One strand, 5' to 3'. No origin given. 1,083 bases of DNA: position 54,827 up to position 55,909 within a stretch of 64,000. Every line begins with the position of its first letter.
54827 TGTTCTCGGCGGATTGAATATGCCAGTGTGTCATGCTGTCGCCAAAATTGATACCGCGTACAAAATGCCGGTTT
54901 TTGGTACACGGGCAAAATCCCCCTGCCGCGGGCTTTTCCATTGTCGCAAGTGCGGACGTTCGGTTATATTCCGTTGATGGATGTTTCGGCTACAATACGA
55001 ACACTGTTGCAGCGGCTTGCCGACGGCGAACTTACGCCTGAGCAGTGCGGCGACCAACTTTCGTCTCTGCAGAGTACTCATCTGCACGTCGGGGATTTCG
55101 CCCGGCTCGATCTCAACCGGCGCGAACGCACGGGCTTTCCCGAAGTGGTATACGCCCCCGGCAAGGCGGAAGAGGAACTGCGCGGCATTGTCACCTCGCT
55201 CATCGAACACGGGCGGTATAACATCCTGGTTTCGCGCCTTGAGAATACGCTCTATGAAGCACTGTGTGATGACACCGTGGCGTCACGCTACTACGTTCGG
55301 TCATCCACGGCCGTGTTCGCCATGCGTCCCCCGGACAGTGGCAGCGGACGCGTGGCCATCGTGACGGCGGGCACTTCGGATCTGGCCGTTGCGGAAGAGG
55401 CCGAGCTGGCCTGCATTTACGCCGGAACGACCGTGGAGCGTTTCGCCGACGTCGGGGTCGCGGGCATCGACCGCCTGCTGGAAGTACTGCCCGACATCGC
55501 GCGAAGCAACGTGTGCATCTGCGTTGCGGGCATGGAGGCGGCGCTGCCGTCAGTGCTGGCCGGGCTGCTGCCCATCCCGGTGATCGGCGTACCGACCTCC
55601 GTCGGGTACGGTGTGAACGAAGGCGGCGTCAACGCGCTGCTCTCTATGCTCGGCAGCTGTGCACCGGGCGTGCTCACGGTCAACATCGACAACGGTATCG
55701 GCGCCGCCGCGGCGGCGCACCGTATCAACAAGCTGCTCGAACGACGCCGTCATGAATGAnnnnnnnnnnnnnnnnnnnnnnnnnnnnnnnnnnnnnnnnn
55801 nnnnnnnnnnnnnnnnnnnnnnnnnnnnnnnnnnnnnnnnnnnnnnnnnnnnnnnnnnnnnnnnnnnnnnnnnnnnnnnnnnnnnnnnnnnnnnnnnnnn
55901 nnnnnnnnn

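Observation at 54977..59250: larB-larE operon without larC/larA, translationally fused to a thiol methyltransferase and a TSP3 outer-membrane protein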

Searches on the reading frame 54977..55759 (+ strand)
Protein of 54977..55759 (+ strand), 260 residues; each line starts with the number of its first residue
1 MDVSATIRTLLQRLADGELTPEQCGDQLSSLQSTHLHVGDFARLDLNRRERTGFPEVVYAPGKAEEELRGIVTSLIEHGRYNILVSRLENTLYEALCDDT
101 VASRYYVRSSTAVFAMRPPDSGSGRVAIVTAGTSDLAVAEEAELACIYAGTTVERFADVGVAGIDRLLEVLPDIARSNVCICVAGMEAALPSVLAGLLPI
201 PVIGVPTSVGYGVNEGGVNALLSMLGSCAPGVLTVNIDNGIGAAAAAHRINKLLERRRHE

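Call 8: search_protein_families(library=pfam, proteins=[window:54977-55759:+], max_evalue=0.01)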
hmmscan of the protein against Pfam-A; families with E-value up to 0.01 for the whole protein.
window:54977-55759:+ (260 aa): 1 family
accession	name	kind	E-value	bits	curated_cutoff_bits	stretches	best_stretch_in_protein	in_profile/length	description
PF00731.26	AIRC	-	5.8e-16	58.8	30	1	125-252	1-128/148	AIR carboxylase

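Call 9: search_protein_families(library=ncbifam, proteins=[window:54977-55759:+], max_evalue=0.01)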
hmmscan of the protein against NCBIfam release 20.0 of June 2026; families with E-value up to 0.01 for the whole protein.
window:54977-55759:+ (260 aa): 3 families
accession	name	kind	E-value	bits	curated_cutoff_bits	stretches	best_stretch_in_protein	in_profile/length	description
NF033503.1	LarB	equivalog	1.7e-76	256.6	175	1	44-252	1-208/209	nickel pincer cofactor biosynthesis protein LarB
TIGR01162.1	purE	equivalog_domain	1.6e-09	37.5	149.6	1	126-250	1-125/156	5-(carboxyamino)imidazole ribonucleotide mutase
NF033733.1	MFS_ArsK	equivalog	0.0012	17.8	400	1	167-239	291-360/388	arsenite efflux MFS transporter ArsK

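Call 10: find_encoding_contigs(protein=window:54977-55759:+, flank=10000, max_places=6)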
Protein window:54977-55759:+ (260 aa): 8 contigs read that carry it; 3 places shown.
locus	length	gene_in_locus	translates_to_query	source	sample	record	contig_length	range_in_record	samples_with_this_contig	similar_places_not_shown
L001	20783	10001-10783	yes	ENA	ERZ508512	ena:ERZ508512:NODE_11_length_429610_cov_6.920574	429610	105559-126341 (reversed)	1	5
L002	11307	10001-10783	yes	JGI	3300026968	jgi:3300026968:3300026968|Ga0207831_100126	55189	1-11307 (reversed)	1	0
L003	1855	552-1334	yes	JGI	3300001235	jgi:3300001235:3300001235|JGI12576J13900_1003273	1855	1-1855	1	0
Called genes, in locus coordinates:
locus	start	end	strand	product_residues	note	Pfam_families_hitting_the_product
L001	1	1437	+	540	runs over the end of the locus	PF07837:FTCD_N, PF02971:FTCD, PF04961:FTCD_C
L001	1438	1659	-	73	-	PF09360:zf-CDGSH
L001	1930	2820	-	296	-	PF12849:PBP_like_2, PF12727:PBP_like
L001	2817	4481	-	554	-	PF04389:Peptidase_M28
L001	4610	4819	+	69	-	PF00403:HMA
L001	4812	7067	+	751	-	PF00403:HMA, PF00122:E1-E2_ATPase, PF00702:Hydrolase, PF08282:Hydrolase_3 (weak)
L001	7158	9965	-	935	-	PF00690:Cation_ATPase_N, PF00122:E1-E2_ATPase, PF00702:Hydrolase, PF13246:Cation_ATPase, PF12710:HAD (weak), PF08282:Hydrolase_3 (weak), PF00689:Cation_ATPase_C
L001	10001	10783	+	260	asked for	PF00731:AIRC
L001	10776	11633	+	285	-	-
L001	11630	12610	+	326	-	PF02574:S-methyl_trans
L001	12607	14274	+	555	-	PF18884:TSP3_bac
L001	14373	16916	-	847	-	PF00595:PDZ (faint), PF13180:PDZ_2, PF17820:PDZ_6, PF07228:SpoIIE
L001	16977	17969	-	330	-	PF00515:TPR_1 (weak), PF07719:TPR_2 (weak)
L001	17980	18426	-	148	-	-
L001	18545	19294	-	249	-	PF13860:FlgD_ig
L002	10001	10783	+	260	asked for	PF00731:AIRC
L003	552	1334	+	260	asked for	PF00731:AIRC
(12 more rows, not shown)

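Call 17: list_cluster_members(proteins=[window:54977-55756:+, window:55752-56606:+, window:56606-57583:+, window:57583-59247:+])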
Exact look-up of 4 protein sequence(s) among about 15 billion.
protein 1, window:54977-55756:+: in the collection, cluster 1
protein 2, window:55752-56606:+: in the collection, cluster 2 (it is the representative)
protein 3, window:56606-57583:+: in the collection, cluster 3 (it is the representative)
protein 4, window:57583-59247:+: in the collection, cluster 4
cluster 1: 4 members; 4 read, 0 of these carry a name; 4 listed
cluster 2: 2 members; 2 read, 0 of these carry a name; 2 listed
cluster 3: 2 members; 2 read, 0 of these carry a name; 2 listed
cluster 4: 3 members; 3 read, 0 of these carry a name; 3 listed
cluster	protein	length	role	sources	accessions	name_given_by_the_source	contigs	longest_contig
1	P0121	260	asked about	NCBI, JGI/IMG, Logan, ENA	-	-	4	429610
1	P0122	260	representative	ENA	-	-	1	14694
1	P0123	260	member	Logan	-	-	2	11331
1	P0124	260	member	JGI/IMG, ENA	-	-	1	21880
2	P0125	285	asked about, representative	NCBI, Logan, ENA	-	-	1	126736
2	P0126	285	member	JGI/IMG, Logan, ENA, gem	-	-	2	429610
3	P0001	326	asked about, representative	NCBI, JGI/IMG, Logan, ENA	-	-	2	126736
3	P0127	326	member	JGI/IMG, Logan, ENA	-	-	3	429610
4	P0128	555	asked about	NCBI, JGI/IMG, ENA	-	-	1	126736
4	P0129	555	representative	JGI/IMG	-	-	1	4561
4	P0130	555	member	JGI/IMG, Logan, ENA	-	-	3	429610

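Call 29: search_dna_similar(query=window:54977-55756:+, collection=plasmids, mode=protein, max_rows=15)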
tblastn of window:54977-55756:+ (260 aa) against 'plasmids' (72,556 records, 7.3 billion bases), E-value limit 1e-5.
Records with a match: 113; places in all: 114; records where one place covers at least 80% of the query: 106.
Best place of each record, by identity: <60% 113.
By first word of the organism name: Pseudosulfitobacter 47; Sulfitobacter 13; Lacticaseibacillus 11; Rhizobium 9; Clostridium 9; Lactiplantibacillus 3; Streptomyces 2; Burkholderia 2; Embleya 2; Acetoanaerobium 1; and 14 more.
By predicted mobility (MOB-suite, as given by PLSDB): non-mobilizable 90; conjugative 16; mobilizable 7.
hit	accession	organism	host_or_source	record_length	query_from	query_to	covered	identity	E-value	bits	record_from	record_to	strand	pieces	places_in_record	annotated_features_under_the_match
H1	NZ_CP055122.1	Lactiplantibacillus plantarum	culture,Human GI tract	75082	5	253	96%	44.6%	8e-51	185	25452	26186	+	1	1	larB: nickel pincer cofactor biosynthesis protein LarB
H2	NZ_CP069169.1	Lactiplantibacillus plantarum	mixed culture,stinky xiancaigeng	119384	5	253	96%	44.6%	8e-51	185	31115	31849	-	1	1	larB: nickel pincer cofactor biosynthesis protein LarB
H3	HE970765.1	Lacticaseibacillus paracasei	-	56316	5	253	96%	44.6%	1e-50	184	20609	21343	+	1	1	Uncharacterized protein MJ0165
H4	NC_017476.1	Lacticaseibacillus paracasei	homemade koumiss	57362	5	253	96%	44.6%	1e-50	184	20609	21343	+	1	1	larB: nickel pincer cofactor biosynthesis protein LarB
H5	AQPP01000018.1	Lacticaseibacillus paracasei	Actimel product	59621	5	253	96%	44.6%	1e-50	184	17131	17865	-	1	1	none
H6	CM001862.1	Lacticaseibacillus paracasei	Actimel product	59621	5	253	96%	44.6%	1e-50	184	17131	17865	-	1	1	none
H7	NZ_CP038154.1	Lacticaseibacillus paracasei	whole organism,Milk fan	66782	5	253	96%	44.6%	1e-50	184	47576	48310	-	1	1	larB: nickel pincer cofactor biosynthesis protein LarB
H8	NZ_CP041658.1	Lacticaseibacillus paracasei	Homo sapiens,human-fecal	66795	5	253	96%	44.6%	1e-50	184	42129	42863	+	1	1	larB: nickel pincer cofactor biosynthesis protein LarB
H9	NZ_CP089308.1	Lacticaseibacillus paracasei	single cell,cheese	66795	5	253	96%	44.6%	1e-50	184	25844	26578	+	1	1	larB: nickel pincer cofactor biosynthesis protein LarB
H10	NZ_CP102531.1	Lacticaseibacillus paracasei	Homo sapiens,Cell culture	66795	5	253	96%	44.6%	1e-50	184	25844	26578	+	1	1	larB: nickel pincer cofactor biosynthesis protein LarB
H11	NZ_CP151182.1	Lacticaseibacillus paracasei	Homo sapiens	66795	5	253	96%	44.6%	1e-50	184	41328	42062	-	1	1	larB: nickel pincer cofactor biosynthesis protein LarB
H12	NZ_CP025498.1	Lacticaseibacillus paracasei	cell culture,Korean adult feces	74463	5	253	96%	44.6%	1e-50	184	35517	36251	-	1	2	larB: nickel pincer cofactor biosynthesis protein LarB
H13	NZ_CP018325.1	Lactiplantibacillus plantarum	Assembled genome,Stinky Tofu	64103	10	258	96%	44.4%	8e-39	186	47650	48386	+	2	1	none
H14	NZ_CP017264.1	Lacticaseibacillus paracasei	cell culture,cheese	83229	5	253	96%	44.2%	3e-50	183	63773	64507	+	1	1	larB: nickel pincer cofactor biosynthesis protein LarB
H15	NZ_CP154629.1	Acetoanaerobium noterae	cell culture,Sludge of a digestion ...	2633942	10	253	94%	44.9%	2e-52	189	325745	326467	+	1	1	none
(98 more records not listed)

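Call 30: get_annotated_region(hit=H1, flank=7000)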
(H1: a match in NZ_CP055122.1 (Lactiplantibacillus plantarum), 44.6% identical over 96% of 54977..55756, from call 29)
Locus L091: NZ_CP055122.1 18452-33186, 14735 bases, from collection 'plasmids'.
description: Lactiplantibacillus plantarum strain Heal19 plasmid unnamed1, complete sequence
organism: Lactiplantibacillus plantarum (NCBI taxid 1590)
taxonomy: Bacteria; Bacillota; Bacilli; Lactobacillales; Lactobacillaceae; Lactiplantibacillus; Lactiplantibacillus plantarum
host: -; source: culture,Human GI tract; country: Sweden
typing (MOB-suite, as given by PLSDB): mobilizable; replicon rep_cluster_167; relaxase MOBP
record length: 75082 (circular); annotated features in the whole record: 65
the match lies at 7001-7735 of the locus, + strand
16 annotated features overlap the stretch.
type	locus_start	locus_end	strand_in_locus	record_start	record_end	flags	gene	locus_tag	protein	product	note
CDS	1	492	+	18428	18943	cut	-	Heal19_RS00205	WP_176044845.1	biotin transporter BioY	-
CDS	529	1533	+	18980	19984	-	-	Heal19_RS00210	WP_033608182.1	biotin--[acetyl-CoA-carboxylase] ligase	GO:0036211 - protein modification process [Evidence IEA]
CDS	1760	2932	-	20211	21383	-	-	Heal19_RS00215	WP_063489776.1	cyclopropane-fatty-acyl-phospholipid synthase family protein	-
CDS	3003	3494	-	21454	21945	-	-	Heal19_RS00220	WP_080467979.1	DUF1836 domain-containing protein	-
CDS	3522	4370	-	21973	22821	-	-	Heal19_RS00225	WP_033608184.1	DegV family protein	-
CDS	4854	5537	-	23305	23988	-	-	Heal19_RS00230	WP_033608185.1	Crp/Fnr family transcriptional regulator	GO:0006355 - regulation of DNA-templated transcription [Evidence IEA]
CDS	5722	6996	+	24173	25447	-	larA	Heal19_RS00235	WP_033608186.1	nickel-dependent lactate racemase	-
CDS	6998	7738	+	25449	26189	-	larB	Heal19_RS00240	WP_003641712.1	nickel pincer cofactor biosynthesis protein LarB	GO:0006189 - 'de novo' IMP biosynthetic process [Evidence IEA]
CDS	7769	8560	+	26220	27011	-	-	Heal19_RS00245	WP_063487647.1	LarC family nickel insertion protein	-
CDS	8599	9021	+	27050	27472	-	larC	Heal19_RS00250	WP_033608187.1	nickel insertion protein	-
CDS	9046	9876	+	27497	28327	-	larE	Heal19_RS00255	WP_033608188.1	ATP-dependent sacrificial sulfur transferase LarE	-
CDS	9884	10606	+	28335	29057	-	-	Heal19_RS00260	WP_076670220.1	MIP/aquaporin family protein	GO:0055085 - transmembrane transport [Evidence IEA]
CDS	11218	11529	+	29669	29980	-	-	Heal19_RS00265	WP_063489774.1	helix-turn-helix domain-containing protein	-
CDS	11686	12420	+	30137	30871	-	-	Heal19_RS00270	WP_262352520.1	IS3 family transposase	-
CDS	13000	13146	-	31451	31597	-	-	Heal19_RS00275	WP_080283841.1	universal stress protein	-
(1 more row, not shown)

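Call 45: find_homologous_proteins(query=window:54977-55756:+, max_evalue=1e-20)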
Query window:54977-55756:+ (260 aa): 7996 proteins with E <= 1e-20 among 8000 candidates; the best 120 are listed.
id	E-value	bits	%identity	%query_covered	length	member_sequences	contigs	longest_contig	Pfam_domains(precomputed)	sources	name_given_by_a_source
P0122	5.6e-149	512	92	100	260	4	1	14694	PF00731.27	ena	-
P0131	1.3e-130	452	80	100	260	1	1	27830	PF00731.27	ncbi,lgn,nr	ncbi:MAG: nickel pincer cofactor biosynthesis protein LarB [Bacteroidetes bacterium]|nr:nickel pince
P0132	1.1e-124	433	76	100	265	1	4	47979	PF00731.27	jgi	jgi:NCAIR mutase (PurE)-related protein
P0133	1.9e-124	432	78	100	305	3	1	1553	PF00731.27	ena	-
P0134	4.2e-124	431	77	100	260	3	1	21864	PF00731.27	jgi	-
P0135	6.7e-123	427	76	100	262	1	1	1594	PF00731.27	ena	-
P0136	5.9e-119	414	73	100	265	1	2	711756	PF00731.27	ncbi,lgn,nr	ncbi:nickel pincer cofactor biosynthesis protein LarB [bacterium]|nr:nickel pincer cofactor biosynth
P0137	7.3e-119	414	74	100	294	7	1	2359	PF00731.27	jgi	-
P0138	8.5e-119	413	74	100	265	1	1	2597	PF00731.27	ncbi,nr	ncbi:MAG: nickel pincer cofactor biosynthesis protein LarB [Bacteroidota bacterium]|nr:nickel pincer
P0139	9.4e-113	394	71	100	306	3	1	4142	PF00731.27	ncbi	-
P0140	2.4e-110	386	72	98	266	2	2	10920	PF00731.27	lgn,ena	-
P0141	1.9e-108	380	68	100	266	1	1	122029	PF00731.27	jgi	jgi:pyridinium-3,5-biscarboxylic acid mononucleotide synthase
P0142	2.0e-108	379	68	100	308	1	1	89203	PF00731.27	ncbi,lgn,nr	ncbi:MAG: nickel pincer cofactor biosynthesis protein LarB [Bacteroidetes bacterium]|nr:nickel pince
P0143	6.1e-107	375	69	100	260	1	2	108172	PF00731.27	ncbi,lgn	ncbi:MAG: nickel pincer cofactor biosynthesis protein LarB [Bacteroidota bacterium]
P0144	1.1e-106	374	68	100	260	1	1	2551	PF00731.27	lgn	-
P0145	3.1e-106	372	69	98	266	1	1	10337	PF00731.27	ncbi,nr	ncbi:MAG: nickel pincer cofactor biosynthesis protein LarB [Bacteroidetes bacterium]|nr:nickel pince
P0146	2.2e-105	370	68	98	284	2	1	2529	PF00731.27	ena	-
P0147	2.2e-105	370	67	100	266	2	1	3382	PF00731.27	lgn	-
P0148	2.8e-105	369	68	92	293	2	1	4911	PF00731.27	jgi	jgi:pyridinium-3,5-biscarboxylic acid mononucleotide synthase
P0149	2.8e-105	369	69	98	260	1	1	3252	PF00731.27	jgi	jgi:hypothetical protein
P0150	3.0e-105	369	70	98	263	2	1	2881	PF00731.27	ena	-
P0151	4.8e-105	368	68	100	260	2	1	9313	PF00731.27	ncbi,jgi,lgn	ncbi:MAG: nickel pincer cofactor biosynthesis protein LarB [Bacteroidota bacterium]|jgi:hypothetical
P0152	5.4e-105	368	68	100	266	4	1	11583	PF00731.27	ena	-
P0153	3.6e-104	366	68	98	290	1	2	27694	PF00731.27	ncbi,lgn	-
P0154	7.7e-104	364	69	98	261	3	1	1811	PF00731.27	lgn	-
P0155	6.9e-103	361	68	95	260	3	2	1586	PF00731.27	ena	-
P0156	9.8e-101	354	72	89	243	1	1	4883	PF00731.27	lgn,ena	-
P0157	3.6e-85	303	59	98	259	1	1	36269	PF00731.27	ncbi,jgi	-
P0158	2.8e-84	300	60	98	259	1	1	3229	PF00731.27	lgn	-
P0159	4.1e-84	300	58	100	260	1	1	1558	PF00731.27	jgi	-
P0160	1.4e-83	298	58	98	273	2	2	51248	PF00731.27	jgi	jgi:pyridinium-3,5-biscarboxylic acid mononucleotide synthase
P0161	2.7e-83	297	57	99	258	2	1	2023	PF00731.27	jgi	jgi:pyridinium-3,5-biscarboxylic acid mononucleotide synthase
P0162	2.9e-83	297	59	100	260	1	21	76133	PF00731.27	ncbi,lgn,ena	-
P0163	4.7e-83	296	60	95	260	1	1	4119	PF00731.27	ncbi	-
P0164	1.7e-82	295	61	88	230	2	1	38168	PF00731.27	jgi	-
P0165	1.9e-75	272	76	65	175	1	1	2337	PF00731.27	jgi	jgi:NCAIR mutase (PurE)-related protein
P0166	6.5e-75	270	52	98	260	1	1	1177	PF00731.27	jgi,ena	-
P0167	2.5e-74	268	59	88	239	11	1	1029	PF00731.27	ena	-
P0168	4.4e-73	264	86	57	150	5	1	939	PF00731.27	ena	-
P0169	3.1e-72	261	53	98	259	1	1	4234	PF00731.27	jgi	jgi:pyridinium-3,5-biscarboxylic acid mononucleotide synthase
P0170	6.1e-72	260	75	64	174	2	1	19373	PF00731.27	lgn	-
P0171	8.9e-71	256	53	98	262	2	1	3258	PF00731.27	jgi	jgi:pyridinium-3,5-biscarboxylic acid mononucleotide synthase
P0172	2.2e-70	255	52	95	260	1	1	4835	PF00731.27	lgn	-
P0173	3.1e-70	254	52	95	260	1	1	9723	PF00731.27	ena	-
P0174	6.4e-70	253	51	97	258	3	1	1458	PF00731.27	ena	-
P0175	2.6e-69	251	51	98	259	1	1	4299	PF00731.27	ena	-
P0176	3.1e-69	251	51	97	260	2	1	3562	PF00731.27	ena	-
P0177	7.1e-68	247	50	95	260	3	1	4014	PF00731.27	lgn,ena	-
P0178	2.6e-65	238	50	96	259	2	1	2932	PF00731.27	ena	-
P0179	4.6e-62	228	50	88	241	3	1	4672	PF00731.27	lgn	-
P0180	1.6e-61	226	48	98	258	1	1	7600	PF00731.27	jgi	jgi:pyridinium-3,5-biscarboxylic acid mononucleotide synthase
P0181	1.9e-58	216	47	95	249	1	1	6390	PF00731.27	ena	-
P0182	7.8e-58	214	49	95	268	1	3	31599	PF00731.27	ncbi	-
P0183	7.3e-57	211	49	95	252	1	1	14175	PF00731.27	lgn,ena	-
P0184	1.1e-56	210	45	95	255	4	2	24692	PF00731.27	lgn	-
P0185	1.7e-56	209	47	97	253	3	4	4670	PF00731.27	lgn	-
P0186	2.1e-56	209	48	97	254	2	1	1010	PF00731.27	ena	-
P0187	2.5e-56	209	49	98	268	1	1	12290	PF00731.27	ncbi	-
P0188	2.7e-56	209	49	95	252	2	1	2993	PF00731.27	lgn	-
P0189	3.4e-56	208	47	95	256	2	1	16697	PF00731.27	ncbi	-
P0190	5.2e-56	208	48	97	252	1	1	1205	PF00731.27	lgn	-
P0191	5.2e-56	208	46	100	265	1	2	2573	PF00731.27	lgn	-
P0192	6.2e-56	208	44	97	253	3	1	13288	PF00731.27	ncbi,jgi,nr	ncbi:MAG: nickel pincer cofactor biosynthesis protein LarB [Spirochaetaceae bacterium]|jgi:NCAIR mut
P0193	7.4e-56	207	46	97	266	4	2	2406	PF00731.27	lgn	-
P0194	8.9e-56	207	47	97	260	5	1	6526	PF00731.27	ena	-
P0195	1.0e-55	207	47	95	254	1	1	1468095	PF00731.27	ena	-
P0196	1.2e-55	207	46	95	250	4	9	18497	PF00731.27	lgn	-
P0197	1.2e-55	207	49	98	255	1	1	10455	PF00731.27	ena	-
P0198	1.2e-55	207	46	96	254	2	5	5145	PF00731.27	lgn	-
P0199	1.3e-55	207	47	97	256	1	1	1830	PF00731.27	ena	-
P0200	1.4e-55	206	43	95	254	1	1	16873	PF00731.27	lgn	-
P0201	1.4e-55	206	49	95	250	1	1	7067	PF00731.27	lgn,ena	-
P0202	1.7e-55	206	47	97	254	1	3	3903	PF00731.27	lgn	-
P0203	1.8e-55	206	46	99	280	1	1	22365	PF00731.27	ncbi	-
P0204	1.9e-55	206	48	90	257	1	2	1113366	PF00731.27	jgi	jgi:pyridinium-3,5-biscarboxylic acid mononucleotide synthase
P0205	2.1e-55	206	46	97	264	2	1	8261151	PF00731.27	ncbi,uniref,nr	ncbi:1-(5-phosphoribosyl)-5-amino-4-imidazole-carboxyl ate carboxylase [Desulfosarcina ovata subsp. 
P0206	3.2e-55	205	49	95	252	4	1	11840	PF00731.27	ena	-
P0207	3.4e-55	205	49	95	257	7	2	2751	PF00731.27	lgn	-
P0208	3.6e-55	205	48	96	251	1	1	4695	PF00731.27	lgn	-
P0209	3.8e-55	205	46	95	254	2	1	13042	PF00731.27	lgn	-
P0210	3.9e-55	205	46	97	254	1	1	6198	PF00731.27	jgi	jgi:NCAIR mutase (PurE)-related protein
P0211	4.7e-55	205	44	95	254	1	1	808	PF00731.27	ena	-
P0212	4.7e-55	205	48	93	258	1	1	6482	PF00731.27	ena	-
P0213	5.0e-55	205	47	95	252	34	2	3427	PF00731.27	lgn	-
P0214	5.2e-55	205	46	93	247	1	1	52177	PF00731.27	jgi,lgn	-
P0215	5.2e-55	205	50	95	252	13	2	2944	PF00731.27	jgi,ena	-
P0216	5.6e-55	204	48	95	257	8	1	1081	PF00731.27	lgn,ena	-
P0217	6.2e-55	204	48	93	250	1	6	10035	PF00731.27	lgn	-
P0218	6.5e-55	204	48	93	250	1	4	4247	PF00731.27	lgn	-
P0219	7.0e-55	204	49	95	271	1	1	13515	PF00731.27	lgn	-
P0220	7.1e-55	204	47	93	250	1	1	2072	PF00731.27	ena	-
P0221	7.3e-55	204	48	95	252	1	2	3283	PF00731.27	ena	-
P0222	7.4e-55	204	48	95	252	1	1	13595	PF00731.27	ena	-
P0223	7.6e-55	204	49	97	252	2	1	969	PF00731.27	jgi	jgi:pyridinium-3,5-biscarboxylic acid mononucleotide synthase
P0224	8.0e-55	204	48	95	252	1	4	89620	PF00731.27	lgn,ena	-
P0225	8.3e-55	204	48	95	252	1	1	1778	PF00731.27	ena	-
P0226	9.4e-55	204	48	95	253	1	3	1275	PF00731.27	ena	-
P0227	9.8e-55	204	44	98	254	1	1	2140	PF00731.27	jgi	jgi:NCAIR mutase (PurE)-related protein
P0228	1.0e-54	204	46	97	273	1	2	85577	PF00731.27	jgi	jgi:pyridinium-3,5-biscarboxylic acid mononucleotide synthase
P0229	1.1e-54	204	48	95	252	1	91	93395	PF00731.27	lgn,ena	-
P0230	1.1e-54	203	48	95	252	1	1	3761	PF00731.27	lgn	-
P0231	1.2e-54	203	46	95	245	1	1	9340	PF00731.27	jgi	-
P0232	1.2e-54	203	45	94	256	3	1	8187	PF00731.27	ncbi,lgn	ncbi:MAG: nickel pincer cofactor biosynthesis protein LarB [Cyanobacteria bacterium P01_E01_bin.42]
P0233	1.3e-54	203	47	96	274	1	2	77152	PF00731.27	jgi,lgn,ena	-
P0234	1.4e-54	203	48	95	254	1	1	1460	PF00731.27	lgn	-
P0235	1.5e-54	203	48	95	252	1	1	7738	PF00731.27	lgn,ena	-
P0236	1.6e-54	203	47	93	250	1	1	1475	PF00731.27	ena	-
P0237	1.6e-54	203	46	97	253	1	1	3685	PF00731.27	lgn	-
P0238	1.6e-54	203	46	95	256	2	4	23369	PF00731.27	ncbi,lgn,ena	-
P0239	1.7e-54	203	53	82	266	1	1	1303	PF00731.27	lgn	-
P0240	1.7e-54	203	47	93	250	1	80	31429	PF00731.27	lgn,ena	-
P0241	1.7e-54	203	46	97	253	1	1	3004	PF00731.27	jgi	jgi:NCAIR mutase (PurE)-related protein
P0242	1.8e-54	203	45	95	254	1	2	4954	PF00731.27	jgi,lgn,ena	-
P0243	1.9e-54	203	48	94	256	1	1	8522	PF00731.27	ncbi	-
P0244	2.0e-54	203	46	97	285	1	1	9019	PF00731.27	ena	-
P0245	2.0e-54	203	49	95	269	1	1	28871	PF00731.27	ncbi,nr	ncbi:MAG: nickel pincer cofactor biosynthesis protein LarB [Lachnospiraceae bacterium]|nr:nickel pin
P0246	2.1e-54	203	48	95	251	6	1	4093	PF00731.27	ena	-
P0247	2.2e-54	203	47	93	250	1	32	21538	PF00731.27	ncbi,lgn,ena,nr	ncbi:MAG TPA: nickel pincer cofactor biosynthesis protein LarB [Candidatus Choladousia intestinipull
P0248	2.3e-54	202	46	99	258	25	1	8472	PF00731.27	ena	-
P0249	2.3e-54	202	47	93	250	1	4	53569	PF00731.27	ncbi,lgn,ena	-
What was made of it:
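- The clade's LarB is 50% identical or less to any LarB outside the clade (call 45).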
